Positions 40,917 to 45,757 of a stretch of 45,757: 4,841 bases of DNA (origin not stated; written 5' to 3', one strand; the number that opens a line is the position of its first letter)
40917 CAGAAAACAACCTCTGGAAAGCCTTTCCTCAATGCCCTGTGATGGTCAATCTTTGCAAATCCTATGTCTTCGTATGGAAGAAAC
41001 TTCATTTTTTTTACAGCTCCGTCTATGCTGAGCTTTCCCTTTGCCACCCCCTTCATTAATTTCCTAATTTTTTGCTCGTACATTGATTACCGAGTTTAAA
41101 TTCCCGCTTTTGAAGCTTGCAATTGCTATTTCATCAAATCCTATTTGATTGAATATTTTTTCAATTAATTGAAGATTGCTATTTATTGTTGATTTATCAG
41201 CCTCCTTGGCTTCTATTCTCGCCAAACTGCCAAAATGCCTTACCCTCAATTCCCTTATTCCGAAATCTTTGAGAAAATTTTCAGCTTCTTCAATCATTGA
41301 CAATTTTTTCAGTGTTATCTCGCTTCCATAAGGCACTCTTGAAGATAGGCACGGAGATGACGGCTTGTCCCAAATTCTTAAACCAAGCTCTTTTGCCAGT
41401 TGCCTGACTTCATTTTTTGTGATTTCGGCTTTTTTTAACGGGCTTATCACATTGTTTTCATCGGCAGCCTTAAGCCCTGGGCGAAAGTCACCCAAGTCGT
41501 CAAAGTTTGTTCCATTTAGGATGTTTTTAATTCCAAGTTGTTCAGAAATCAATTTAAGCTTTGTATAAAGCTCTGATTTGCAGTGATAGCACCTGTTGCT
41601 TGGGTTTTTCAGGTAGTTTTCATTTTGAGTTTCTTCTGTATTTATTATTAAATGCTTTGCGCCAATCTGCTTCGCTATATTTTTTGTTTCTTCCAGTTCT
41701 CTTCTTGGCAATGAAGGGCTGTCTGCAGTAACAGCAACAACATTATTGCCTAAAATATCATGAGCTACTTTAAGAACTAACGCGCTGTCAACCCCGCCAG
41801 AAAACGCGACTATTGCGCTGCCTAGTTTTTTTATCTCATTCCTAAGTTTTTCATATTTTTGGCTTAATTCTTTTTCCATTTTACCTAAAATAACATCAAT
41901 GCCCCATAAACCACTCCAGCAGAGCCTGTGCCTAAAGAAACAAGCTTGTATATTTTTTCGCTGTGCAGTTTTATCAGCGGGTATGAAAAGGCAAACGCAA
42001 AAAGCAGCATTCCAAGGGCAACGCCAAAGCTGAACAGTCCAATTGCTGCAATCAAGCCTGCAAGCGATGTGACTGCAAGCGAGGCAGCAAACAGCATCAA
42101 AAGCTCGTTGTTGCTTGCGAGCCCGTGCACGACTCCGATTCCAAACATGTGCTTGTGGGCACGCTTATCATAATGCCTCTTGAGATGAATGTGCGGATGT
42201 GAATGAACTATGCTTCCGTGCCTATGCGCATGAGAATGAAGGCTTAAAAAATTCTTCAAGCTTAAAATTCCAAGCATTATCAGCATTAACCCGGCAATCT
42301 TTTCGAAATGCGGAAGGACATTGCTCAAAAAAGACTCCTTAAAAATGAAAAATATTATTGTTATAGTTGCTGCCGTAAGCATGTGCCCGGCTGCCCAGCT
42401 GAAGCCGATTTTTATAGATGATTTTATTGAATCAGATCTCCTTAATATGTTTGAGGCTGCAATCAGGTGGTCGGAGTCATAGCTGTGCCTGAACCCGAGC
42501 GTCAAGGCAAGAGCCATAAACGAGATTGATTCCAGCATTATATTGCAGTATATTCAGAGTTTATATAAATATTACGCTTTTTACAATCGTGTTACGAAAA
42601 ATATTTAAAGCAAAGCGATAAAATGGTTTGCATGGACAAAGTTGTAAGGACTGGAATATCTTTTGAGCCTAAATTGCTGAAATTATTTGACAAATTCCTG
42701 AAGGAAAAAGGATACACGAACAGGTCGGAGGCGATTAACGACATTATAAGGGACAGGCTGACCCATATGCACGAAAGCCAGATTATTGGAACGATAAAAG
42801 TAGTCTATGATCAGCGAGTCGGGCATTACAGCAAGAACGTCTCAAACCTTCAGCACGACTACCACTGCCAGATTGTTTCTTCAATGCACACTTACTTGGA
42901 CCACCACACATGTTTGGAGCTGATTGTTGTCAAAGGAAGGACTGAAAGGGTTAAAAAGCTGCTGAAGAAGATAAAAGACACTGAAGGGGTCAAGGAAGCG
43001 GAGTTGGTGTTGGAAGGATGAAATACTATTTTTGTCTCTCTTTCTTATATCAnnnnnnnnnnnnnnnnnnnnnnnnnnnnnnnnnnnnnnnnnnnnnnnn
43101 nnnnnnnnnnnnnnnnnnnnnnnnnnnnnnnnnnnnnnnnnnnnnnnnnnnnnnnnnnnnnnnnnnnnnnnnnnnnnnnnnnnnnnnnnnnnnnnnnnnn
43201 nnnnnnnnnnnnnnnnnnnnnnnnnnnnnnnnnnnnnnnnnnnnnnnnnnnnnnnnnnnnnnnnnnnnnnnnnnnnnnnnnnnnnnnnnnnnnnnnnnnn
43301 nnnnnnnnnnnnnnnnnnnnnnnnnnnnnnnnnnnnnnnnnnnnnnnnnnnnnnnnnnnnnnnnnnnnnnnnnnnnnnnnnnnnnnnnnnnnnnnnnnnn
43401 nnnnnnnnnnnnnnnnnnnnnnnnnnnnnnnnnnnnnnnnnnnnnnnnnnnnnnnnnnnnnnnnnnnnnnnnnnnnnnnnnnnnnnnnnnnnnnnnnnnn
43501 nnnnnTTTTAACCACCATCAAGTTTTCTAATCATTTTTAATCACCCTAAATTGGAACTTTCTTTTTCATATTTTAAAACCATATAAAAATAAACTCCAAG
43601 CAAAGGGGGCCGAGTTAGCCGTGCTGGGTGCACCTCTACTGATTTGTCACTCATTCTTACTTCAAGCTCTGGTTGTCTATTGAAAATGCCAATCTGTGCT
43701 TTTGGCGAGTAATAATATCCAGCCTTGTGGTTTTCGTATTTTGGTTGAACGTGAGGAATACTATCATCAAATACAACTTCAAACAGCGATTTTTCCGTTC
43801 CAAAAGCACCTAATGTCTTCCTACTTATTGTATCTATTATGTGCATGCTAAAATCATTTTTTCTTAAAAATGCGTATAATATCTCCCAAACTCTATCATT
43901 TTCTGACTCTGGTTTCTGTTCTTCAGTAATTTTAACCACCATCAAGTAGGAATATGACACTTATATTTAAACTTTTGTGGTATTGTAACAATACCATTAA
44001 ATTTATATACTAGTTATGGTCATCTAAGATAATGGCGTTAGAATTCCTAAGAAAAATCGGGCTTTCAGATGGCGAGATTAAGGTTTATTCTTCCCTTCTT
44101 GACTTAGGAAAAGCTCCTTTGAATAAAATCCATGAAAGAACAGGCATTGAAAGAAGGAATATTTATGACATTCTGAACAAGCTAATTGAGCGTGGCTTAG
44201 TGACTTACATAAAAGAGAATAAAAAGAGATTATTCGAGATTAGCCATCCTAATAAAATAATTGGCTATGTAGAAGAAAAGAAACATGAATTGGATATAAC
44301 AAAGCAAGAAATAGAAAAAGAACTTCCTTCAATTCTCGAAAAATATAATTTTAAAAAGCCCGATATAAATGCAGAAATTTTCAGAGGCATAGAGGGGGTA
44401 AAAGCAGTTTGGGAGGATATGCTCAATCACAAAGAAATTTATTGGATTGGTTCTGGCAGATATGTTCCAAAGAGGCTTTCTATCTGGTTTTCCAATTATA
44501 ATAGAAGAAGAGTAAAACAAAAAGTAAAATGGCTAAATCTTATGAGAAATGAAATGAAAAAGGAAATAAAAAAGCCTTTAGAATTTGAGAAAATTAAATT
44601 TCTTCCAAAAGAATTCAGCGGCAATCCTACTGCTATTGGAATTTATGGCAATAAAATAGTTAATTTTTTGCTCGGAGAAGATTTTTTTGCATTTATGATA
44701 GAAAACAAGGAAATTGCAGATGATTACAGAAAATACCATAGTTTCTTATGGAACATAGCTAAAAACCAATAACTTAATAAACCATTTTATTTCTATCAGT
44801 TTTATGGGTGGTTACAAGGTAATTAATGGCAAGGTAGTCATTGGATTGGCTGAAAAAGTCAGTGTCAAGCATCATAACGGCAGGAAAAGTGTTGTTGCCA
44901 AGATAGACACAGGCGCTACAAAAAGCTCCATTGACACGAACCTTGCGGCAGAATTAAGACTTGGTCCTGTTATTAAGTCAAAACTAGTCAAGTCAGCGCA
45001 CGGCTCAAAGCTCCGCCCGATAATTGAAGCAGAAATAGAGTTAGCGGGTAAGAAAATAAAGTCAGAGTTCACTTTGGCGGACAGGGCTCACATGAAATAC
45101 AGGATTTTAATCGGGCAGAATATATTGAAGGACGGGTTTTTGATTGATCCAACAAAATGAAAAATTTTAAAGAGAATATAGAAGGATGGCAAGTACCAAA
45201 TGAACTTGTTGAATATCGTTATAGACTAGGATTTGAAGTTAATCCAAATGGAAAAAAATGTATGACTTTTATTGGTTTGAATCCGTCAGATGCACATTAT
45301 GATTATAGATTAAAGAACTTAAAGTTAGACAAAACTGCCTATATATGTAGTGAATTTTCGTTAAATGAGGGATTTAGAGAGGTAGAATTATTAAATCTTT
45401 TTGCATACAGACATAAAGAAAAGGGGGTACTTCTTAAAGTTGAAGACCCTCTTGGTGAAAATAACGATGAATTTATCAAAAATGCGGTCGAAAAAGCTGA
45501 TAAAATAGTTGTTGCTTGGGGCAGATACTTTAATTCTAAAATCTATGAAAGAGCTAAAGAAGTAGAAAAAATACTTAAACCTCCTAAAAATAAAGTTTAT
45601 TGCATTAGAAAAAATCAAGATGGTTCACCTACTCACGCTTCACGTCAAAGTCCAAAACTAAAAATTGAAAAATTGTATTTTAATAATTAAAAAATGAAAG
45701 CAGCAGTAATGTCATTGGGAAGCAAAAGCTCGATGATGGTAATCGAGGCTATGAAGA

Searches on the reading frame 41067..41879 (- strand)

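Call 101: search_protein_families(library=pfam, proteins=[window:41067-41879:-], max_evalue=0.001)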
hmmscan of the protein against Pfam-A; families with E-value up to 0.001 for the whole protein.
window:41067-41879:- (271 aa): 5 families
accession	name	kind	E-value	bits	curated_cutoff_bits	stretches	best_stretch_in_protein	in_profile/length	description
PF02540.23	NAD_synthase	-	9.2e-09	35.2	21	1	9-85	6-85/242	NAD synthase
PF00764.25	Arginosuc_synth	-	1e-07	32.6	27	1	22-90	2-70/162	Arginosuccinate synthase N-terminal HUP domain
PF06508.19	QueC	-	1e-07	32.1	22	1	22-82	2-61/210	Queuosine biosynthesis protein QueC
PF03054.22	tRNA_Me_trans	-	6.1e-06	26.5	20.6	0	23-87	4-78/202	tRNA methyl transferase HUP domain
PF00733.27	Asn_synthase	-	0.00062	20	21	1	25-85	23-83/354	Asparagine synthase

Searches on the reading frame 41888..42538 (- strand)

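Call 101: search_protein_families(library=pfam, proteins=[window:41888-42538:-], max_evalue=0.001)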
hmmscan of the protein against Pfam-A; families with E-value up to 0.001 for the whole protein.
window:41888-42538:- (217 aa): 1 family
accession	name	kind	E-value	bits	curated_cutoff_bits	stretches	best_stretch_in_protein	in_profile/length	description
PF13386.12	DsbD_2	-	6.4e-06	26.6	24.9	1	46-202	36-191/199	Cytochrome C biogenesis protein transmembrane region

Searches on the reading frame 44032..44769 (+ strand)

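Call 101: search_protein_families(library=pfam, proteins=[window:44032-44769:+], max_evalue=0.001)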
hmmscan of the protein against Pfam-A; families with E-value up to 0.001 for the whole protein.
window:44032-44769:+ (246 aa): 2 families
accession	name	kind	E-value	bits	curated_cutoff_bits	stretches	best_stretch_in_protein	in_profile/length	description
PF01978.25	TrmB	-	2.7e-16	59.6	25.6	1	6-73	1-67/68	Sugar-specific transcriptional regulator TrmB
PF08221.17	HTH_9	-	2.8e-05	24.6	23.4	1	17-61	17-61/62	RNA polymerase III subunit RPC82 helix-turn-helix domain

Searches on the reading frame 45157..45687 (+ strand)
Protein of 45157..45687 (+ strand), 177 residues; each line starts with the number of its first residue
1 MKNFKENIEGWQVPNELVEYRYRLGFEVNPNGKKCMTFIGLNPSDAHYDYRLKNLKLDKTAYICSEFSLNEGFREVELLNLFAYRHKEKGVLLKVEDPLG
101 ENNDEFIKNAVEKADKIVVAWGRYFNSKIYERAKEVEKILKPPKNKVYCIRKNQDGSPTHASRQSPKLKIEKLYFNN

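Call 101: search_protein_families(library=pfam, proteins=[window:45157-45687:+], max_evalue=0.001)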
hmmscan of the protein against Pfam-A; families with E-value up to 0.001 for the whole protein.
window:45157-45687:+ (177 aa): 1 family
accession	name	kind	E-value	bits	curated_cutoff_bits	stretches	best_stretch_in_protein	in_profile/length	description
PF07799.17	DUF1643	-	6.6e-29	101.1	22.5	1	21-160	1-132/134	Protein of unknown function (DUF1643)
